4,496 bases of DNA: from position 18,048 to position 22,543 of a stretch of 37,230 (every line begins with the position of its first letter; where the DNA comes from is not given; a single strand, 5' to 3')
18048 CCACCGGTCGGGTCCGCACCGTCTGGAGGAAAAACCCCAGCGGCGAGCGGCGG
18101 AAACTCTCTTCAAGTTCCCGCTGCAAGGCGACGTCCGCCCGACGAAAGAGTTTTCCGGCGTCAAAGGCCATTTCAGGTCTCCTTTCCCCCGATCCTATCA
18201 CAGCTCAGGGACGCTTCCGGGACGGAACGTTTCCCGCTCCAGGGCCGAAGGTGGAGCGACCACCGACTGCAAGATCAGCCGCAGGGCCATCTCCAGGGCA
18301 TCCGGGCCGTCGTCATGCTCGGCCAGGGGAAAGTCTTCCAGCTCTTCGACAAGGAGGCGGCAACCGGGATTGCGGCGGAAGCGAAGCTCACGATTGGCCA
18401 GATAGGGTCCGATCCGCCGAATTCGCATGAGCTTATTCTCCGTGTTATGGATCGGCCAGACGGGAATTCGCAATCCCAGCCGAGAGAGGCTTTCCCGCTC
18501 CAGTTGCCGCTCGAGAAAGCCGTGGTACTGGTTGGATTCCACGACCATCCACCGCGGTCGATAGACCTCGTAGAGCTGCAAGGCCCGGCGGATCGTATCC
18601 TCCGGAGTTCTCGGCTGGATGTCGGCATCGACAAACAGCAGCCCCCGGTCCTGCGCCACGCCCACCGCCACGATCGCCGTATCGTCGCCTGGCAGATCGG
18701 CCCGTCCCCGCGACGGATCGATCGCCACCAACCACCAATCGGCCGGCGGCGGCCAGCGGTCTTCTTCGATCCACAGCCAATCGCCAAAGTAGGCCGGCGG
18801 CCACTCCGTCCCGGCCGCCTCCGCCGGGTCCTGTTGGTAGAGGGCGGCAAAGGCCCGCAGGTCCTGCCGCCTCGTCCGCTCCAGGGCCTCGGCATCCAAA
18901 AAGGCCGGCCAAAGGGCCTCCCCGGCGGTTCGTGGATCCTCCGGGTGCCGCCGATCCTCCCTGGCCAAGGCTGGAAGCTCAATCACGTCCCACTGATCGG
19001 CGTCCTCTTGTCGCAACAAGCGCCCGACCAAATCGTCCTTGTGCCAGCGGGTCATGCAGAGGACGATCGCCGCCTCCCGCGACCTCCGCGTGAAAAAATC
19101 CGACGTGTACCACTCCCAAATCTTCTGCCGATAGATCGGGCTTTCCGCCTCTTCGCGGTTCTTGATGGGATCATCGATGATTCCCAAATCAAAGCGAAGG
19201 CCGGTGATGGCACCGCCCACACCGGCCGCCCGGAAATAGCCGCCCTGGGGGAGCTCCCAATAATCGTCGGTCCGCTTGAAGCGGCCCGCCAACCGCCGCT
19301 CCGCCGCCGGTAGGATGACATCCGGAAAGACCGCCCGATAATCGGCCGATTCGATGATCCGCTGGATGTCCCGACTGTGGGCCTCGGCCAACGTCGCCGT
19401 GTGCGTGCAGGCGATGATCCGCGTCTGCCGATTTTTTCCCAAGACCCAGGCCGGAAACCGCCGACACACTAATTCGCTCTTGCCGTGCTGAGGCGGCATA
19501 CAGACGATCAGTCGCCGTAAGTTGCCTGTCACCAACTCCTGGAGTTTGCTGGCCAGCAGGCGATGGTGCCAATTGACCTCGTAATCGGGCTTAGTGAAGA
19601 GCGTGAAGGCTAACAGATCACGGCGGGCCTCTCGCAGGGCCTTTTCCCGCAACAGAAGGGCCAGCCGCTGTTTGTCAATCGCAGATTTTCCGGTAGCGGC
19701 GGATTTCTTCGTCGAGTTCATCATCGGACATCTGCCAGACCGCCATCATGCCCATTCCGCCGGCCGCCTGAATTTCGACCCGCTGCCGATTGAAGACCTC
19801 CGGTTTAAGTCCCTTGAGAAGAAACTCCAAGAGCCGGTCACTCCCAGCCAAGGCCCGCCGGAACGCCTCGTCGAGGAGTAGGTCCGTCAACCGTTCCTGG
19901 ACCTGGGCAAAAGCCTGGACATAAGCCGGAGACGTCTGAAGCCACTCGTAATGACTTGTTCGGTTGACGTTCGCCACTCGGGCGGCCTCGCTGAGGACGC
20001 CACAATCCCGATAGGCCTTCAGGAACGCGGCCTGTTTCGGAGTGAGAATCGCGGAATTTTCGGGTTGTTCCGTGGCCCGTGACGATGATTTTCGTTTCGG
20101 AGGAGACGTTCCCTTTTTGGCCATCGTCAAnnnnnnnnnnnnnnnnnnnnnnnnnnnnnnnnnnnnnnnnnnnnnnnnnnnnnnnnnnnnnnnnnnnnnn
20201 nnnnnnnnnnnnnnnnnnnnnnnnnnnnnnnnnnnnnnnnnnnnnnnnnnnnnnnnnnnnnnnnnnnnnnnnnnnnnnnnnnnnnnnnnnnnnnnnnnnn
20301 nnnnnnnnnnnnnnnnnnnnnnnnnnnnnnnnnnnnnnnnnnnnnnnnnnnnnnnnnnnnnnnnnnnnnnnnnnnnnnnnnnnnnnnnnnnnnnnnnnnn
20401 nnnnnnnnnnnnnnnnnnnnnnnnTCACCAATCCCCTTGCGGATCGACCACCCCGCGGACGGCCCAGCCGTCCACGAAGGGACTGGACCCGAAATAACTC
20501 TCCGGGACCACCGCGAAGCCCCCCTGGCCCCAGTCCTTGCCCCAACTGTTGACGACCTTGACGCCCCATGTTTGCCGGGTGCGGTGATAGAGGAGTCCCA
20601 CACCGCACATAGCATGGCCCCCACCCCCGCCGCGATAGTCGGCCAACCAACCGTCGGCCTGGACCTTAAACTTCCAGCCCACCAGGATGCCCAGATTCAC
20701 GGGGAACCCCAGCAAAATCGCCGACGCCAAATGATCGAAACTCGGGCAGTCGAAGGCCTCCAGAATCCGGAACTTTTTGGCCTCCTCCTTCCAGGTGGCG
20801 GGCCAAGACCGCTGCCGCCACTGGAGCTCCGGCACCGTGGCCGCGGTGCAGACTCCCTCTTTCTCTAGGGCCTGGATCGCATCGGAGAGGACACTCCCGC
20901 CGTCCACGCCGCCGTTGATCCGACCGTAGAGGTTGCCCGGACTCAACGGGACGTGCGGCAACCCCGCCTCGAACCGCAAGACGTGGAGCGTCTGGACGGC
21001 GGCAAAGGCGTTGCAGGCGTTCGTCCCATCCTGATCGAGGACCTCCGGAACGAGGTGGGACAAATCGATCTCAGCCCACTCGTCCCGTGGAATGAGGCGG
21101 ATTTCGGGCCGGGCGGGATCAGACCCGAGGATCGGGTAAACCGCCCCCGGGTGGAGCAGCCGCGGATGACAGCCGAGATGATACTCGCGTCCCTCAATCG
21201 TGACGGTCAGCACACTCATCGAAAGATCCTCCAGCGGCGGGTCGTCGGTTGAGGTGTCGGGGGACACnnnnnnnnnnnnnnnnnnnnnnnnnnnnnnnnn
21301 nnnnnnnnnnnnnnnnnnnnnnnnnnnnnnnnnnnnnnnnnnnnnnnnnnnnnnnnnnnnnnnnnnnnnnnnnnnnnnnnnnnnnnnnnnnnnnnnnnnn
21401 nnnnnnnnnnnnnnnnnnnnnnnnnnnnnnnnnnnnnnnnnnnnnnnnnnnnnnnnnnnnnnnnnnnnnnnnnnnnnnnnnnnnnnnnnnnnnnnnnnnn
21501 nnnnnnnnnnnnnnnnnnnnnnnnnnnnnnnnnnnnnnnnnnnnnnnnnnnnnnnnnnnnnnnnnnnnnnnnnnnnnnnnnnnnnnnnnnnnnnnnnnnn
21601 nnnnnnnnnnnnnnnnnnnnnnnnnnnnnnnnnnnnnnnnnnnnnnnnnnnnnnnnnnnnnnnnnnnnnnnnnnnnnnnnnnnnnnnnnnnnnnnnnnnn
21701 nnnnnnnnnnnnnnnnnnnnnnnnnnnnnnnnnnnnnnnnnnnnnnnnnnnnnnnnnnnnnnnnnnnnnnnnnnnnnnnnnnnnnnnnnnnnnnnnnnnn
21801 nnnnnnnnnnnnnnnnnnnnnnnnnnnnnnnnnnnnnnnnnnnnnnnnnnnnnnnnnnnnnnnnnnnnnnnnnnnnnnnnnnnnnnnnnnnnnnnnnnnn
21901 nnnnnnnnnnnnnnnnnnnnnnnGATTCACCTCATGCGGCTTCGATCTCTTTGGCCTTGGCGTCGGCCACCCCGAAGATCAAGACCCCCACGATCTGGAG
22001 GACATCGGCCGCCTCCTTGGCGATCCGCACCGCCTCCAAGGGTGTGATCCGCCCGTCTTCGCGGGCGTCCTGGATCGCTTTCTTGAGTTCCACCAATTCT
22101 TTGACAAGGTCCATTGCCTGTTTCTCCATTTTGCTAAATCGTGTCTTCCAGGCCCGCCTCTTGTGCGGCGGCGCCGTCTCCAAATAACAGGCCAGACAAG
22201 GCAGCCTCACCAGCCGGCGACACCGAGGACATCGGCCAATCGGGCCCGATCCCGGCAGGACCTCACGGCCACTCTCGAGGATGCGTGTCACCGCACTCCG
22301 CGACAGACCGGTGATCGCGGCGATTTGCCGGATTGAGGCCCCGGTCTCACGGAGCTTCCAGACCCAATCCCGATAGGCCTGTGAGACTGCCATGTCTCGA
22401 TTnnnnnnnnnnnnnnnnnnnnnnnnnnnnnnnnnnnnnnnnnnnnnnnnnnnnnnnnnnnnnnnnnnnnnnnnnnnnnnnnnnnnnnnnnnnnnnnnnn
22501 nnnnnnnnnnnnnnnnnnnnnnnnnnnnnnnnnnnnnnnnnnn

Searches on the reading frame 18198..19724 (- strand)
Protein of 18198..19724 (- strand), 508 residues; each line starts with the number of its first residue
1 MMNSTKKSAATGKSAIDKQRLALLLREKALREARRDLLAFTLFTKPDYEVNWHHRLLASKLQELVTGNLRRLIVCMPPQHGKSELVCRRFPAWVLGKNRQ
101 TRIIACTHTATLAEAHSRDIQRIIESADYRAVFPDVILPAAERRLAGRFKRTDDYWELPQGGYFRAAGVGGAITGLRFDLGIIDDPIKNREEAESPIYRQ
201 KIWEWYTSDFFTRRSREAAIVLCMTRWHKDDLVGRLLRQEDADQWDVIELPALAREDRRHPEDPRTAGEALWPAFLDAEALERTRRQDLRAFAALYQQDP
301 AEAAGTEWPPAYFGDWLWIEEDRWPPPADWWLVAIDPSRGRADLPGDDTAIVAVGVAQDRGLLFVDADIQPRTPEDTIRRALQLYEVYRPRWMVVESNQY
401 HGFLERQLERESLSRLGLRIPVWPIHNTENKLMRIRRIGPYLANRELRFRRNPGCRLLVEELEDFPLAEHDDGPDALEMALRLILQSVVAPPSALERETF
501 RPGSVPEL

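Call 21: search_protein_families(library=phrogs, max_evalue=0.001, proteins=[window:18198-19724:-])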
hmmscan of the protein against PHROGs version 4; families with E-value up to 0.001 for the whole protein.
window:18198-19724:- (508 aa): 4 families
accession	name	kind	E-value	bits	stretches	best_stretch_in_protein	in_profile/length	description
phrog_38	-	head and packaging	2e-113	381.6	1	23-493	266-712/760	terminase large subunit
phrog_4758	-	head and packaging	3.6e-61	207.6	1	35-257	23-240/243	terminase large subunit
phrog_30251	-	head and packaging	4.9e-25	88.9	1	31-241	15-228/799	terminase large subunit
phrog_5573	-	head and packaging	4.2e-21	76.5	1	237-483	4-233/250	terminase large subunit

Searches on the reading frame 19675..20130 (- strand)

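Call 21: search_protein_families(library=phrogs, max_evalue=0.001, proteins=[window:19675-20130:-])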
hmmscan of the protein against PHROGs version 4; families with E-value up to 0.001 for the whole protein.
window:19675-20130:- (151 aa): 1 family
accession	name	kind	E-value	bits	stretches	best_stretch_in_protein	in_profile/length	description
phrog_4044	-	head and packaging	2.1e-16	61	2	17-99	13-95/180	terminase small subunit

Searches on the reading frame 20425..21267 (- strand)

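Call 21: search_protein_families(library=phrogs, max_evalue=0.001, proteins=[window:20425-21267:-])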
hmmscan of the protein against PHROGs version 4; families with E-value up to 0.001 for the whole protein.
window:20425-21267:- (280 aa): 1 family
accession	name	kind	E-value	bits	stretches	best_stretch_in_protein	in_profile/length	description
phrog_16701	-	other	3.8e-07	30.8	1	75-254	39-211/234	peptidase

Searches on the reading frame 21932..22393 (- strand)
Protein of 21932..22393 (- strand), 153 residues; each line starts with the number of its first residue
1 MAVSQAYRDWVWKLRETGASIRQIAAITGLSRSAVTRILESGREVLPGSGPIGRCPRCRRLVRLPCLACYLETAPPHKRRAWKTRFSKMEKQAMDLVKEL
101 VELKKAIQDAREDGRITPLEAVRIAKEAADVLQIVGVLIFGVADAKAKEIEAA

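Call 22: search_protein_families(library=pfam, max_evalue=0.001, proteins=[window:21932-22393:-])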
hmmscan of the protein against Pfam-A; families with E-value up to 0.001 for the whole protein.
window:21932-22393:- (153 aa): 3 families
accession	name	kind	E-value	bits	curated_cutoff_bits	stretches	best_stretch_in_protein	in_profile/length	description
PF02796.21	HTH_7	-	9.5e-06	26.1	23.8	1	11-40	14-43/45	Helix-turn-helix domain of resolvase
PF13384.12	HTH_23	-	8.1e-05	22.8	24.6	1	11-39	11-38/50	Homeodomain-like domain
PF06892.16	Phage_CP76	-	0.0003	21.1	26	1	86-139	86-140/146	Phage regulatory protein CII (CP76)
